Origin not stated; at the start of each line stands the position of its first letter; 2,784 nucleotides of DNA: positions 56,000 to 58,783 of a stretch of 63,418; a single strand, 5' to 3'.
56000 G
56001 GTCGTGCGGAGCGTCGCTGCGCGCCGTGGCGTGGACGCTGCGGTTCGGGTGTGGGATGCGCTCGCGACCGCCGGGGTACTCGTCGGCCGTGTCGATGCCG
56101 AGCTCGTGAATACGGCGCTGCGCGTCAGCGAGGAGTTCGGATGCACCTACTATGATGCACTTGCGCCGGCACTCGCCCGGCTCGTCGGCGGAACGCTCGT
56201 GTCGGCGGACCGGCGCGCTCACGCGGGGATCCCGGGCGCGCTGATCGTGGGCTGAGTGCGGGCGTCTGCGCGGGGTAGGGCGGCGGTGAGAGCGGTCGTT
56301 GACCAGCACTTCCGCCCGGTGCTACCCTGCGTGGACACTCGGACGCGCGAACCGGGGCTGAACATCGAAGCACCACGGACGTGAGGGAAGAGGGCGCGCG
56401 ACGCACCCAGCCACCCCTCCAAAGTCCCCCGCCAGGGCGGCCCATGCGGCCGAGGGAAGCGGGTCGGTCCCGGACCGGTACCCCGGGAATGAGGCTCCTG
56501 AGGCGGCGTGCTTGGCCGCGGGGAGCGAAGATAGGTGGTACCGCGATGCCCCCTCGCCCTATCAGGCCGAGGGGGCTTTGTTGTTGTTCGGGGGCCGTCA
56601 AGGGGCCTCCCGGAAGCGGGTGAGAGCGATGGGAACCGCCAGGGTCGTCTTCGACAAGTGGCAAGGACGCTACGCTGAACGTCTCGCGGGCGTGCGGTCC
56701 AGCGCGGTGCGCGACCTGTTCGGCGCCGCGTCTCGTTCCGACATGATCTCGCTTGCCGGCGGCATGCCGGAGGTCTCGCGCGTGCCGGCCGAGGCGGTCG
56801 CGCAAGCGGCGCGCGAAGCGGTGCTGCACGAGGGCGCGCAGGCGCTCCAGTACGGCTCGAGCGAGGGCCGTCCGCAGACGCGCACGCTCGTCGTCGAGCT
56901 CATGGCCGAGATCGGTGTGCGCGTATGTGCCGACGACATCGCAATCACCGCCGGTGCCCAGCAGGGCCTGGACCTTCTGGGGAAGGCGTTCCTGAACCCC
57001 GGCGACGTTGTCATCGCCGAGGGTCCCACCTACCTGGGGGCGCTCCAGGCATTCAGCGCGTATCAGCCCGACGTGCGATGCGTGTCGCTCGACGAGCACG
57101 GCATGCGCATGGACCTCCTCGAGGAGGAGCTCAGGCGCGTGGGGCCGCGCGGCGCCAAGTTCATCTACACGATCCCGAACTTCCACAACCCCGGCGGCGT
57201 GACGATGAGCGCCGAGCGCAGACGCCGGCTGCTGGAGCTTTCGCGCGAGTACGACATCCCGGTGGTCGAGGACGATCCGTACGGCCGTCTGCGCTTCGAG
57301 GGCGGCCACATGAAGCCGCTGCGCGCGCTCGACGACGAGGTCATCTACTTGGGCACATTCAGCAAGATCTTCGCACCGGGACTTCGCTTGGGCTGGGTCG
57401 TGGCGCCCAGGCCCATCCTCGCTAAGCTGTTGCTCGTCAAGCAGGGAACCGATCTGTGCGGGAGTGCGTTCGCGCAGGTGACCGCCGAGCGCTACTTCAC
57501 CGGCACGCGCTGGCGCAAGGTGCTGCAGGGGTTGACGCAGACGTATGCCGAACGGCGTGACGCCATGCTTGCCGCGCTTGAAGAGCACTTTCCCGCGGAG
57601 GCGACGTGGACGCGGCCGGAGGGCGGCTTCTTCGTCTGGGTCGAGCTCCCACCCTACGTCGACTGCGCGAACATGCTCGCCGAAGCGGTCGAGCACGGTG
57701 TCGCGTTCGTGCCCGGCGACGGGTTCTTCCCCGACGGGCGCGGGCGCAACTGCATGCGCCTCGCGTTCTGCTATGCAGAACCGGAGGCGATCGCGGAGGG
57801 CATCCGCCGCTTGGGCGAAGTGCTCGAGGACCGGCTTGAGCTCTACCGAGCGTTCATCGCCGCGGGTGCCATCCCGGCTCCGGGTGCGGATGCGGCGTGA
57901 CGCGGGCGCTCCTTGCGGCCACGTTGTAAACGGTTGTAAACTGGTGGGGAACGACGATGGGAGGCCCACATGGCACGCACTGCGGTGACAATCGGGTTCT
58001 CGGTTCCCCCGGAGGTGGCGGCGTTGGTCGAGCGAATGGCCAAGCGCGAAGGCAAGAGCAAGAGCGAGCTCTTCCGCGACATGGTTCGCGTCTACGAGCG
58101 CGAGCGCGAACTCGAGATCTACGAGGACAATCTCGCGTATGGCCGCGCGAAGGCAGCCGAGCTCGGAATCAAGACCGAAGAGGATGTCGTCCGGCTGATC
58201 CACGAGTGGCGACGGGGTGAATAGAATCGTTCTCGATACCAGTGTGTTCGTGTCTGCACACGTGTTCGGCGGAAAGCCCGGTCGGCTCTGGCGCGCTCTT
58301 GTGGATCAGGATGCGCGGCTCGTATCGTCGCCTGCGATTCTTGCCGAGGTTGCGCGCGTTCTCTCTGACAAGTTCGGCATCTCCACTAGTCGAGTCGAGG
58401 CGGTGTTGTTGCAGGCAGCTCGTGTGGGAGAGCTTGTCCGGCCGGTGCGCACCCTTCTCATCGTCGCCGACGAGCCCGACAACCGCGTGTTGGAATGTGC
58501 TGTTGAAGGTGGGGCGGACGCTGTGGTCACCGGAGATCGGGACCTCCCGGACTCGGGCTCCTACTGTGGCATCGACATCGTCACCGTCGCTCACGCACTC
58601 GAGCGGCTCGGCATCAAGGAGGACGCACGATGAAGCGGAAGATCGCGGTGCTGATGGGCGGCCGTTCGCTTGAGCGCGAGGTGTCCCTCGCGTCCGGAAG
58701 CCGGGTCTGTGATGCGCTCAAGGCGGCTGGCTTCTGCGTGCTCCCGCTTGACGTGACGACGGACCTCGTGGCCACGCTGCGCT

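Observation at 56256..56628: Canonical T-box antiterminator/terminator switch controlling a PLP aminotransferase, wedged between two TA modules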

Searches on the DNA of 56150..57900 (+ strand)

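Call 4: search_rna_families(source=window, start=56150, end=56750, threshold=evalue, max_evalue=10, show_alignments=5)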
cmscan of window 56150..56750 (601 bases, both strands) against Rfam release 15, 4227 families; matches with E-value up to 10: 7.
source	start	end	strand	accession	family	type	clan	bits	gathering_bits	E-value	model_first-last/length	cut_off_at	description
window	56264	56336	+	RF00707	mir-197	Gene; miRNA;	-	28.8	74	0.0078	1-75/75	no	mir-197 microRNA precursor family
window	56259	56341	+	RF03584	mir-2290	Gene; miRNA;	-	25.2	50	0.054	1-80/80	no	mir-2290 microRNA precursor family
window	56409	56484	-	RF01972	H19_1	Gene; lncRNA;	-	21.4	50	3.1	1-71/71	no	H19 conserved region 1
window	56261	56339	+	RF03211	mir-666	Gene; miRNA;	-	16.4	70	4.7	1-86/86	no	mir-666 microRNA precursor family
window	56376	56427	+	RF02339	GlsR17_miR2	Gene; snRNA; snoRNA; CD-box;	-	15.5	84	2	1-63/63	no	Giardia snoRNA GlsR17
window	56259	56341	+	RF04203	MIR1144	Gene; miRNA;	-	15.4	90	3.3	53-145/197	no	MIR1144 microRNA precursor family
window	56270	56315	+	RF03797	mir-9235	Gene; miRNA;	-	15.3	95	4.7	12-59/70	no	mir-9235 microRNA precursor family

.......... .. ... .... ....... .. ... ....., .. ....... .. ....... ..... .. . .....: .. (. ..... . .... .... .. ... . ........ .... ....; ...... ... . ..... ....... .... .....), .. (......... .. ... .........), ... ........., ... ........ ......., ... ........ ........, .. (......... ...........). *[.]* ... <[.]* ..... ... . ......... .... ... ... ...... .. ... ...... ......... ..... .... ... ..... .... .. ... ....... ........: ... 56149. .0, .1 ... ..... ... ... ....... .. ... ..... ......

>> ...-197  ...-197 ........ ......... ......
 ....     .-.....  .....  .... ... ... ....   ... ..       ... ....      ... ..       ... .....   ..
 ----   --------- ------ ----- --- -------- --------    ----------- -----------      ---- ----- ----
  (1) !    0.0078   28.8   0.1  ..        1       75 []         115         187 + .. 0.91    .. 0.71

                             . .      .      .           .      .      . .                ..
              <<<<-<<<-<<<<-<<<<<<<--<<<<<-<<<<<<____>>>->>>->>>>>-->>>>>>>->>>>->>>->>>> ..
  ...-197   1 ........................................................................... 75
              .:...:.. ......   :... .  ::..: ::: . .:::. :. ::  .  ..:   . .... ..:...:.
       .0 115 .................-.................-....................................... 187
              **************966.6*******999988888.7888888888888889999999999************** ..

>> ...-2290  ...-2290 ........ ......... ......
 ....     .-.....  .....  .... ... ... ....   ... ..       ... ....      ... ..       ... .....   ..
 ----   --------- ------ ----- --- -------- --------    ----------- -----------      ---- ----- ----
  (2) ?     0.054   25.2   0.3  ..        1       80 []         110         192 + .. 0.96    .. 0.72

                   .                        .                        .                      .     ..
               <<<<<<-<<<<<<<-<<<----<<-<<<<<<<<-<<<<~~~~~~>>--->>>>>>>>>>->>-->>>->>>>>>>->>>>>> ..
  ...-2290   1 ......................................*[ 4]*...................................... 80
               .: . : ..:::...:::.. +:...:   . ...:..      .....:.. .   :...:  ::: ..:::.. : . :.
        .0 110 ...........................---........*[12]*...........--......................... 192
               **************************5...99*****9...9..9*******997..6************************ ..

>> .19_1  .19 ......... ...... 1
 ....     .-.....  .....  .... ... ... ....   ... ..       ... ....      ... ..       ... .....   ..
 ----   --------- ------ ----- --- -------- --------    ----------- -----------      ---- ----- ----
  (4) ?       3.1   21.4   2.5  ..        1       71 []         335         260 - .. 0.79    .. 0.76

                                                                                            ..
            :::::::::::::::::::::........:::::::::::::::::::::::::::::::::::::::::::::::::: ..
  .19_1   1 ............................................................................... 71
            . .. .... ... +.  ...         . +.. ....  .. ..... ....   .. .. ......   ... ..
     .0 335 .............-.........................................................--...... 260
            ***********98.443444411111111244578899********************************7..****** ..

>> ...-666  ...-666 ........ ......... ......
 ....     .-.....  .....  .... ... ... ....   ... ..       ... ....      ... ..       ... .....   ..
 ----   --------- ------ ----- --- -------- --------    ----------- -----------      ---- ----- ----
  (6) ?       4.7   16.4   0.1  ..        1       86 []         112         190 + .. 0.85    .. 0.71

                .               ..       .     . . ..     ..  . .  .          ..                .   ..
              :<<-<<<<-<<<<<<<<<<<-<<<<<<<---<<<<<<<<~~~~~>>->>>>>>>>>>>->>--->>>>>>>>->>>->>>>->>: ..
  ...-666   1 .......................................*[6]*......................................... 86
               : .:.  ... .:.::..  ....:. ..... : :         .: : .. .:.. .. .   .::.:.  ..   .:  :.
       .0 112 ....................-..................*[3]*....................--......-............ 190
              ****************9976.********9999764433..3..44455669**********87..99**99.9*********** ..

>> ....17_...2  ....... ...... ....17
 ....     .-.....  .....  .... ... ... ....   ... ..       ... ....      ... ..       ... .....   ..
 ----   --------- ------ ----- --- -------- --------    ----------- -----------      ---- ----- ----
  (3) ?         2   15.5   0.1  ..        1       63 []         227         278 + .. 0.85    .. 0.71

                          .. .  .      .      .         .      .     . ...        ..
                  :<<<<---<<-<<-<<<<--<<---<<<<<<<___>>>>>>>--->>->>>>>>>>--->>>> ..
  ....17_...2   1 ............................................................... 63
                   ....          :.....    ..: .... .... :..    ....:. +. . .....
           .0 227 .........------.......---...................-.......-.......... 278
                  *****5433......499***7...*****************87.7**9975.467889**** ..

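Call 21: search_rna_families(source=window, start=56480, end=56595, threshold=evalue, max_evalue=10, show_alignments=3)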
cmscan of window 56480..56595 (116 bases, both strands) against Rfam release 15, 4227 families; matches with E-value up to 10: 5.
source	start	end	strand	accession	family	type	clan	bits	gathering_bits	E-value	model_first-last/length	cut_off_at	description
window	56548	56585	+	RF02371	PyrG_leader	Cis-reg; leader;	-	18.2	65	2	40-76/78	no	PyrG leader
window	56480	56564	+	RF00230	T-box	Cis-reg; leader;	-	16.6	93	0.043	146-219/219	5'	T-box leader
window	56539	56584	+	RF03240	MIR5534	Gene; miRNA;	-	13.3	79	4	1-102/102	no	MIR5534 microRNA precursor family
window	56548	56595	-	RF01153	sn3060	Gene; snRNA; snoRNA; CD-box;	-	12.8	45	3.5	1-67/67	no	Small nucleolar RNA sn3060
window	56494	56581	+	RF02865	ncS01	Gene; sRNA;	-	10.9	58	7.7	1-110/110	no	Burkholderia sRNA 1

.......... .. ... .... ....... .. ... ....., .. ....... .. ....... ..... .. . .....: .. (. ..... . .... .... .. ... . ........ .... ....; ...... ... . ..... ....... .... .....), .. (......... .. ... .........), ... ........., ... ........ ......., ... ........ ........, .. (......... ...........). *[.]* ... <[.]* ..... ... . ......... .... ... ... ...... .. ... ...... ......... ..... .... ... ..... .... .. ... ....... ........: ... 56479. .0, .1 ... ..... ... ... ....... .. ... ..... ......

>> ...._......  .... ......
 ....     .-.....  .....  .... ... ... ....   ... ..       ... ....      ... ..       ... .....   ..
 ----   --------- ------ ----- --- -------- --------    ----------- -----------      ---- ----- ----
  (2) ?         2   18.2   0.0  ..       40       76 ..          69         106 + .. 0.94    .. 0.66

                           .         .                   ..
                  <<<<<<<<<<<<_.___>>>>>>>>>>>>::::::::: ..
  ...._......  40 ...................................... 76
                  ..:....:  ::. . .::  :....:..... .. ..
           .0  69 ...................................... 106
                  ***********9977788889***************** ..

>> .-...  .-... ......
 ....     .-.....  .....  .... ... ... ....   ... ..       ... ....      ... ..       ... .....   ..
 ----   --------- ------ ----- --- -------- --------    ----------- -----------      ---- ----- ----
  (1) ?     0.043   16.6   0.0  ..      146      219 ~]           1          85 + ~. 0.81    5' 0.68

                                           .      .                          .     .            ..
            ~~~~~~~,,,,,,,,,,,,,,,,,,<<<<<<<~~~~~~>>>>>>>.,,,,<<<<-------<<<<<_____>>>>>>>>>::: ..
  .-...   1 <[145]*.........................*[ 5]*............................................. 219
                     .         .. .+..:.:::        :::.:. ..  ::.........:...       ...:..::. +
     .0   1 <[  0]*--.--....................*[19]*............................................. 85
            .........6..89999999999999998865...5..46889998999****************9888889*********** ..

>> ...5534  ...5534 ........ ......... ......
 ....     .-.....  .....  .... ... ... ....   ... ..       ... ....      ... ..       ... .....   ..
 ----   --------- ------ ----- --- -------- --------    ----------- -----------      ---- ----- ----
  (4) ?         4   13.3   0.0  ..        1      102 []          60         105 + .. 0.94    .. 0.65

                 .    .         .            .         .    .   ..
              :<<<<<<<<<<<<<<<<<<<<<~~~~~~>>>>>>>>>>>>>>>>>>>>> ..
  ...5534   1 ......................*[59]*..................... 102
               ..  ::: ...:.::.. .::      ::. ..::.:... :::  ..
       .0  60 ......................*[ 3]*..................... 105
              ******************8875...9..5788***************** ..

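Call 53: search_rna_families(sources=[L001, L002, L003, L004, L006, L009, L012, L014, L015, L016, L017, L018, L020, L023, L027, L028, L031, L032, L038, L055], threshold=gathering)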
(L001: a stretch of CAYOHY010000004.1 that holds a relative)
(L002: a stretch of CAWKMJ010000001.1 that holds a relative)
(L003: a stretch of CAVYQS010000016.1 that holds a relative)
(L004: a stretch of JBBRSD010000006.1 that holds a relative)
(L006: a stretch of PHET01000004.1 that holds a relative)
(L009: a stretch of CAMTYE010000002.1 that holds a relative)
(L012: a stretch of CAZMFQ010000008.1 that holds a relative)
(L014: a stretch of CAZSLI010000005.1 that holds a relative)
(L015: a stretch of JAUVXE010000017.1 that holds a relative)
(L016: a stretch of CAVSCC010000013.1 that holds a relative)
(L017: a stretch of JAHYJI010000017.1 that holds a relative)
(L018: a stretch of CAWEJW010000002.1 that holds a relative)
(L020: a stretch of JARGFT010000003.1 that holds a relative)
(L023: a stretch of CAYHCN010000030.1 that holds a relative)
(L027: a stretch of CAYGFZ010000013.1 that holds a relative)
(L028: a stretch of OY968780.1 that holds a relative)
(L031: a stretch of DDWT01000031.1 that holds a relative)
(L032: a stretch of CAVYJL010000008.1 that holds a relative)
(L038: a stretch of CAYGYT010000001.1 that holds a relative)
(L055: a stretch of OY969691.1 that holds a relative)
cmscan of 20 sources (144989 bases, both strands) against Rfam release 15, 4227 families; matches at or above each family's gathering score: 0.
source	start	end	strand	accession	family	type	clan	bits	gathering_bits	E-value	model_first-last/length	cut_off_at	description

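Call 60: search_rna_families(source=window, start=56372, end=56432, threshold=evalue, max_evalue=10, show_alignments=4)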
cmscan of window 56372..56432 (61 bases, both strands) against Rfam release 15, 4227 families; matches with E-value up to 10: 3.
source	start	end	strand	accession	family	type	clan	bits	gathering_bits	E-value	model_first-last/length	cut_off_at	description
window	56376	56427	+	RF02339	GlsR17_miR2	Gene; snRNA; snoRNA; CD-box;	-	15.5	84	0.2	1-63/63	no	Giardia snoRNA GlsR17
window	56377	56428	-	RF02339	GlsR17_miR2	Gene; snRNA; snoRNA; CD-box;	-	14.7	84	0.36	1-63/63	no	Giardia snoRNA GlsR17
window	56409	56432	-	RF03249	mir-2114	Gene; miRNA;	-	11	94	7.5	61-84/84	5'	mir-2114 microRNA precursor family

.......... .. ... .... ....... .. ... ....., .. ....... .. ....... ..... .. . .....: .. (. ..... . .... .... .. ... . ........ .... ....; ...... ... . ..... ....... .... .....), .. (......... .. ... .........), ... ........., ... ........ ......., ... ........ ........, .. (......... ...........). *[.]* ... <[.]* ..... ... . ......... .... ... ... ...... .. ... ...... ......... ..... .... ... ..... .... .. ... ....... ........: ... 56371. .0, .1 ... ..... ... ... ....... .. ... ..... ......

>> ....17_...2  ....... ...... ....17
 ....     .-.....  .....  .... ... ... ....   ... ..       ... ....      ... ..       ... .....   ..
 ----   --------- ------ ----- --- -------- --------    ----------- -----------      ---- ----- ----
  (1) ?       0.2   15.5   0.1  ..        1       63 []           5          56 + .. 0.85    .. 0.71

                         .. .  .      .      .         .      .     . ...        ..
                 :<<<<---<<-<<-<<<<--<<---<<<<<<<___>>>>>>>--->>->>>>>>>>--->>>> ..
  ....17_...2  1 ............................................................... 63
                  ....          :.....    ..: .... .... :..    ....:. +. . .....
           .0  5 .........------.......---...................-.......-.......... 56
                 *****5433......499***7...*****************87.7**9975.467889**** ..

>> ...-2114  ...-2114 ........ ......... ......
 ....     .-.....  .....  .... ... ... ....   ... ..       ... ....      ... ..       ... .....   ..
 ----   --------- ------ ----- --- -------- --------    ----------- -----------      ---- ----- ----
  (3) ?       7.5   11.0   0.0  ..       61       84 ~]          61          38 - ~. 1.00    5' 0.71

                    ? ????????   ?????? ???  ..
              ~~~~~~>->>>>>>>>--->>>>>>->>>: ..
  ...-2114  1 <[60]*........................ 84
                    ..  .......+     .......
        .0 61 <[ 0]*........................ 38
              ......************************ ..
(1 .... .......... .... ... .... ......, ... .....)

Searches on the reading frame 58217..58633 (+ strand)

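Call 9: search_protein_families(library=pfam, proteins=[window:58217-58633:+])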
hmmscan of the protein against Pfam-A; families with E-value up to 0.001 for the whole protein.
window:58217-58633:+ (138 aa): 2 families
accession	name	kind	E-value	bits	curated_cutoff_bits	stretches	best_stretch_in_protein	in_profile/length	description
PF13470.12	PIN_3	-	2.3e-20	73.9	27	1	3-109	1-115/115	PIN domain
PF01850.27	PIN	-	9.4e-08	33.1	23.6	1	4-69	1-66/120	PIN domain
